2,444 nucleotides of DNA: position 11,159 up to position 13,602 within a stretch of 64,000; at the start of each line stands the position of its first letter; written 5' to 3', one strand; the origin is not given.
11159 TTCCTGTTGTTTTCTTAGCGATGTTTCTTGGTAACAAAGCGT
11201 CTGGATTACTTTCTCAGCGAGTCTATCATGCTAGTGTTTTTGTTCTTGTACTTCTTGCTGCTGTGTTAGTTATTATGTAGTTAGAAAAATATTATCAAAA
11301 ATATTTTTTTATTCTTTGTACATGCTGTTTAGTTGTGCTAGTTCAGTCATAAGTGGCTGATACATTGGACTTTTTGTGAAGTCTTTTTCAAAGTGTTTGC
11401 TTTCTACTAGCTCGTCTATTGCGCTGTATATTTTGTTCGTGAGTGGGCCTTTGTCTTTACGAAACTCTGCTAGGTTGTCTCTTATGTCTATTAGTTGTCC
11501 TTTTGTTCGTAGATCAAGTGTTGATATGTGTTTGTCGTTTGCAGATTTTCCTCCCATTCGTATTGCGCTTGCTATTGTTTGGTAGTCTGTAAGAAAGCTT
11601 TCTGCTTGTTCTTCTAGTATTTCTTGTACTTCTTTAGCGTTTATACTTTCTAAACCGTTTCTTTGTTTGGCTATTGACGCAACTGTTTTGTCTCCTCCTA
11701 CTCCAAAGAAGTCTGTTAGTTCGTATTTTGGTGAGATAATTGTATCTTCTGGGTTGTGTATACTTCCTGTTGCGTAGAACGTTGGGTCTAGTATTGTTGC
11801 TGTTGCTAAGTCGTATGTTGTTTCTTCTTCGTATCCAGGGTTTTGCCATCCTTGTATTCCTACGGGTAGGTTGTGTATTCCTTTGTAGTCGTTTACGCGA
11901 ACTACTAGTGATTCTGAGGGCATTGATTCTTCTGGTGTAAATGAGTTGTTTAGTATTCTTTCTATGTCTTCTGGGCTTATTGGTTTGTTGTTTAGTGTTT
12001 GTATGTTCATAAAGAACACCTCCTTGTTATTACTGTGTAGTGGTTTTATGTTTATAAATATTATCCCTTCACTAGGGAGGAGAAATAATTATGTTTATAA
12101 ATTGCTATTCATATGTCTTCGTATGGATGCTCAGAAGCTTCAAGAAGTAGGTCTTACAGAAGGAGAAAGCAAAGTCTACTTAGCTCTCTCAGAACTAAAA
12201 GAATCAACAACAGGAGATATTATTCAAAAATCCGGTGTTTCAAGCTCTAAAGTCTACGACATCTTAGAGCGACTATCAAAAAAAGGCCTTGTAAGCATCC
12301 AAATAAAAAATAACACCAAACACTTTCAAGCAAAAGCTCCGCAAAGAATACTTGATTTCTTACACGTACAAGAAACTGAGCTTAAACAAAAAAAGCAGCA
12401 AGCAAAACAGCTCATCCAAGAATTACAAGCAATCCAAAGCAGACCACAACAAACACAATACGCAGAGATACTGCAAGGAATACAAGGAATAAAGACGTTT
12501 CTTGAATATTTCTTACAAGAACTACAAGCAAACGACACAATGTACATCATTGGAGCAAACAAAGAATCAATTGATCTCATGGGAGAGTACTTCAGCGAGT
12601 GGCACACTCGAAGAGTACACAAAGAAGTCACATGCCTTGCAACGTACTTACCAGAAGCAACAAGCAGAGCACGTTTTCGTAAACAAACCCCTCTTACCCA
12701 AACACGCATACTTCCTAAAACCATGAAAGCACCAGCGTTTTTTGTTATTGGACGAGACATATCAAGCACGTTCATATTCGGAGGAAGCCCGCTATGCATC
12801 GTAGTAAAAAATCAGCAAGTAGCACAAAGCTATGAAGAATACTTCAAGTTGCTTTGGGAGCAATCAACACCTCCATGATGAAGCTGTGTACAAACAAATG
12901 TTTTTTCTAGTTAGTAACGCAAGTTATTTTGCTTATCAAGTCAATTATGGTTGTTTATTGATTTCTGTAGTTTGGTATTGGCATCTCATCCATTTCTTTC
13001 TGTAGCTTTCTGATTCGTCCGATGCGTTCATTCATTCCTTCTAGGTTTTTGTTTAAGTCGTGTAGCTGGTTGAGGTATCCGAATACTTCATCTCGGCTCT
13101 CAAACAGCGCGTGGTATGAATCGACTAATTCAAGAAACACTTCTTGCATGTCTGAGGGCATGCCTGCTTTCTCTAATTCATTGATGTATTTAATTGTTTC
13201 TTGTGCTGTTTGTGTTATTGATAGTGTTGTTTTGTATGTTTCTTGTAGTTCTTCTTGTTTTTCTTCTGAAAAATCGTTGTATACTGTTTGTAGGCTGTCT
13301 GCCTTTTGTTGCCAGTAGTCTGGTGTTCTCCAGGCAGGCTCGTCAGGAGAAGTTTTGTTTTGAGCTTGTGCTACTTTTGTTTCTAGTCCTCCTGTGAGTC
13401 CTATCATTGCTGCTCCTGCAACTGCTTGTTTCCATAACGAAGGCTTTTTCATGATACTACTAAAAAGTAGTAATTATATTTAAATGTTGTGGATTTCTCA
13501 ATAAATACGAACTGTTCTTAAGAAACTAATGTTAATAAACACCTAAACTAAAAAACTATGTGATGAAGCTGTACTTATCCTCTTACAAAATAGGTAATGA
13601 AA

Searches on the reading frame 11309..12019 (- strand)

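Call 7: search_protein_families(library=pfam, proteins=[window:11309-12019:-], max_evalue=0.1)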
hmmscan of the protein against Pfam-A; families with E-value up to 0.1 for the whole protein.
window:11309-12019:- (236 aa): 1 family
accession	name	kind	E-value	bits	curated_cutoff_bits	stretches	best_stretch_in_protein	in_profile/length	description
PF18572.7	T6PP_N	-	0.062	13.7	25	0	158-190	46-78/99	Trehalose-6-phosphate phosphatase N-terminal helical bundle domain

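Call 8: search_protein_families(library=padloc, proteins=[window:11309-12019:-], max_evalue=0.1)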
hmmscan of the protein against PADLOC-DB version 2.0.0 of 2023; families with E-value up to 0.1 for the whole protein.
window:11309-12019:- (236 aa): 0 families

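Call 71: search_protein_families(library=ncbifam, proteins=[window:11309-12019:-], max_evalue=1)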
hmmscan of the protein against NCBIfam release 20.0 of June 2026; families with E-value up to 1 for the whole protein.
window:11309-12019:- (236 aa): 0 families

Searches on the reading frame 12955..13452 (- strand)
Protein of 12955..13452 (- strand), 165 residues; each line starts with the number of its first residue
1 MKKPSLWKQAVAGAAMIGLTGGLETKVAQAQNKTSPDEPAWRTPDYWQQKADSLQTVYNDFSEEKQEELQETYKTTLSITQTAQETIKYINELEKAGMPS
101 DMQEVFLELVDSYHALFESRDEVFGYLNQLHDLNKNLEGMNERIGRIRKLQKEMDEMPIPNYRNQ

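Call 7: search_protein_families(library=pfam, proteins=[window:12955-13452:-], max_evalue=0.1)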
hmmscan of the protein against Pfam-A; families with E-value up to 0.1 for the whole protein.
window:12955-13452:- (165 aa): 9 families
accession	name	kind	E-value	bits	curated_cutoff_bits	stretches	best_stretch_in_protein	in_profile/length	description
PF01865.21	PhoU_div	-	0.0023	17.8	24.4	0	92-159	102-166/214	Protein of unknown function DUF47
PF17776.6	NLRC4_HD2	-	0.0068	17.4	33.1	1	62-124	63-118/121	NLRC4 helical domain HD2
PF18595.6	Nuf2_DHR10-like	-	0.0069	16.9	28.4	1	63-155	15-105/117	Nuf2, DHR10-like domain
PF15934.10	Yuri_gagarin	-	0.0083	16.5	28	1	51-154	81-174/234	Yuri gagarin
PF20865.2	FAM186A-B_C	-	0.01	16.1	37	1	41-116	25-102/229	FAM186A/B, C-terminal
PF04108.17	ATG17_like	-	0.049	13.6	43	1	52-134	218-295/355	Autophagy protein ATG17-like domain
PF13786.12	DUF4179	-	0.064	14.1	30.1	0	2-84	2-70/94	Domain of unknown function (DUF4179)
PF03424.20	CBM_17_28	-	0.067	13.6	25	1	43-92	99-147/176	Carbohydrate binding domain (family 17/28)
PF11304.13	DUF3106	-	0.082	13.8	24.3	0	30-118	8-96/104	Protein of unknown function (DUF3106)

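Call 8: search_protein_families(library=padloc, proteins=[window:12955-13452:-], max_evalue=0.1)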
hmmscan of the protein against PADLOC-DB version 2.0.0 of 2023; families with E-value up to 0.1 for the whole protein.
window:12955-13452:- (165 aa): 0 families

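Call 71: search_protein_families(library=ncbifam, proteins=[window:12955-13452:-], max_evalue=1)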
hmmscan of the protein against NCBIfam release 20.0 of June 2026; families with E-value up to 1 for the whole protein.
window:12955-13452:- (165 aa): 9 families
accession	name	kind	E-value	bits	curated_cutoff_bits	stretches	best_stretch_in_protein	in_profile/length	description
TIGR00153.1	TIGR00153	hypoth_equivalog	0.0031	17.3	104.3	1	86-158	99-167/217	TIGR00153 family protein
NF045977.1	MAG0770_fam_LP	subfamily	0.0031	16.7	100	1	60-156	64-160/377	MAG0770 family lipoprotein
NF049956.1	VI_Cas13e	exception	0.0039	16.3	175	1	52-156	52-152/467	type VI-C CRISPR-associated RNA-guided ribonuclease Cas13e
NF047515.1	SpiroCoCo_C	equivalog_domain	0.0081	15.3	125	1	51-154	6-237/313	SpiroCoCo family coiled-coil protein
NF040561.1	PrimPol_Msp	equivalog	0.011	14.3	200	1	44-125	59-140/515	CRISPR-associated primase-polymerase type A1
NF004267.1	PRK05687.1-3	equivalog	0.013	14.6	293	1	32-90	15-74/266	flagellar assembly protein FliH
TIGR00665.1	DnaB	equivalog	0.023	13.5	385.25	1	62-142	114-194/435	replicative DNA helicase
NF041292.1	StbB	subfamily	0.029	13.8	200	1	77-134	103-160/233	StbB family protein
NF033542.1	transpos_IS110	equivalog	0.083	12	140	1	35-132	109-212/343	IS110 family RNA-guided transposase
